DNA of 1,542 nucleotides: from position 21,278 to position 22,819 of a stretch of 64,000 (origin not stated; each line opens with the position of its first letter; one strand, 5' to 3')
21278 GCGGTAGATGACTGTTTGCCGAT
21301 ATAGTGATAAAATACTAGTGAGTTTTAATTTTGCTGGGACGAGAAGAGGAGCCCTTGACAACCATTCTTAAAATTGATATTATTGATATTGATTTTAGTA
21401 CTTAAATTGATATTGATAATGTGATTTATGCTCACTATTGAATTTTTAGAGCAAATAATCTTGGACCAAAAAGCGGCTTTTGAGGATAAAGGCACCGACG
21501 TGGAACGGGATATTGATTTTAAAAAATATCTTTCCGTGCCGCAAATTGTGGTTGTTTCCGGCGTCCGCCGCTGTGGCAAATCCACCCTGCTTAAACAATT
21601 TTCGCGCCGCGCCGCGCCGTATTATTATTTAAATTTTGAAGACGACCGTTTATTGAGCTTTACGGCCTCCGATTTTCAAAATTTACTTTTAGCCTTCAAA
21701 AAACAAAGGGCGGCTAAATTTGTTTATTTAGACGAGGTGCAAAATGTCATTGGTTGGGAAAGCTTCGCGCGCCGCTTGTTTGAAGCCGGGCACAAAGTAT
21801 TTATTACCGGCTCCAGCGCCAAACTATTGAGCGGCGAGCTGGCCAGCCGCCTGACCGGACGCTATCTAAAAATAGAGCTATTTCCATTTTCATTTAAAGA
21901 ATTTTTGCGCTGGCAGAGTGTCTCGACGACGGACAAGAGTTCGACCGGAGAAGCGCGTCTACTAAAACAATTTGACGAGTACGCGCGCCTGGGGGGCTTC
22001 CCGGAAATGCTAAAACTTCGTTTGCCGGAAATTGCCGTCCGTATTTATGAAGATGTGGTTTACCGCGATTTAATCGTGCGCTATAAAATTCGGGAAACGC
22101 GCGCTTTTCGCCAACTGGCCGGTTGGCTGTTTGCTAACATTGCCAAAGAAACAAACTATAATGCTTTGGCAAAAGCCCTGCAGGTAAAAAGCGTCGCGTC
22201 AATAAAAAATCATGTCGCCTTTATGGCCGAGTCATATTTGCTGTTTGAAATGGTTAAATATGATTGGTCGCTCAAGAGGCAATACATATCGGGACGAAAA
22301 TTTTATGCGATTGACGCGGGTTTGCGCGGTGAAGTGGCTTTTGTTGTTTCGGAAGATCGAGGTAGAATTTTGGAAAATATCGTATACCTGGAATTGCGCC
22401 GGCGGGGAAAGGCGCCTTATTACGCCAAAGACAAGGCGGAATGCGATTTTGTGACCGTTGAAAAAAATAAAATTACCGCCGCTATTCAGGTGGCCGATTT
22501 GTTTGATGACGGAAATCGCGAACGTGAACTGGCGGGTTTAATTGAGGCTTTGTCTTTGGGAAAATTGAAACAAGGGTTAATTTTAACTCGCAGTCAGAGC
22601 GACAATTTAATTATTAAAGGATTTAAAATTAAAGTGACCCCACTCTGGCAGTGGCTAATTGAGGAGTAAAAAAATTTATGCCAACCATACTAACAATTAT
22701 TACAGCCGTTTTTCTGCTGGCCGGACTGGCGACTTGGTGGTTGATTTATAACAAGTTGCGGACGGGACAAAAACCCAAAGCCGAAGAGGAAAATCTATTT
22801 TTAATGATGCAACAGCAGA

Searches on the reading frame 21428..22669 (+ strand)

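Call 3: search_protein_families(library=pfam, proteins=[window:21428-22669:+], max_evalue=1)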
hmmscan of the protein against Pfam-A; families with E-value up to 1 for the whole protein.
window:21428-22669:+ (413 aa): 8 families
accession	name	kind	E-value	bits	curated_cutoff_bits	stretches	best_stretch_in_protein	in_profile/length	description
PF13173.12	AAA_14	-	9.9e-35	119.8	27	1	39-160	3-129/129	AAA domain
PF13635.12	DUF4143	-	2.5e-15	57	28.1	1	213-355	2-157/160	Domain of unknown function (DUF4143)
PF01637.24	ATPase_2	-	0.0002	21.7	33.2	1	38-82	20-69/225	ATPase domain predominantly from Archaea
PF13401.12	AAA_22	-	0.0067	17.2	27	1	39-77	6-38/130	AAA domain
PF01443.25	Viral_helicase1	-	0.035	14.3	21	1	42-106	2-70/228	Viral superfamily 1 RNA helicase core domain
PF13238.12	AAA_18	-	0.096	13.6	29.4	1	41-72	1-30/128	AAA domain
PF13191.12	AAA_16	-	0.14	13.1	32.6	1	38-65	24-51/167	AAA ATPase domain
PF03215.21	Rad17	-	0.21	11.9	23.8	1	24-85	30-94/186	Rad17 P-loop domain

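Call 5: search_protein_families(library=padloc, proteins=[window:21428-22669:+], max_evalue=1)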
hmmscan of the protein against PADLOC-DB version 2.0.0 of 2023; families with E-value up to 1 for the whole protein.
window:21428-22669:+ (413 aa): 8 families
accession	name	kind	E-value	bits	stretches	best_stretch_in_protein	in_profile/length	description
PDLC04787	PDC-S01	-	5.2e-104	346.4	1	30-412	19-408/412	-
PDLC04789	PDC-S01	-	1.7e-38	130.6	1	31-351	10-335/375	-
PDLC04790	PDC-S01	-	9.4e-29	98.4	1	32-355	21-365/422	-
PDLC04791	PDC-S01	-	9.2e-20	68.7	1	39-355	20-349/395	-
PDLC04786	PDC-S01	-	2.5e-17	60.8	1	41-350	23-380/439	-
PDLC04788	PDC-S01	-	7.3e-16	56.1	1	41-300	22-307/448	-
PDLC04792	PDC-S01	-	4e-12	43.5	2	38-194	19-199/452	-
PDLC04140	mad8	-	0.0018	15.8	1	28-67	19-52/314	mads_8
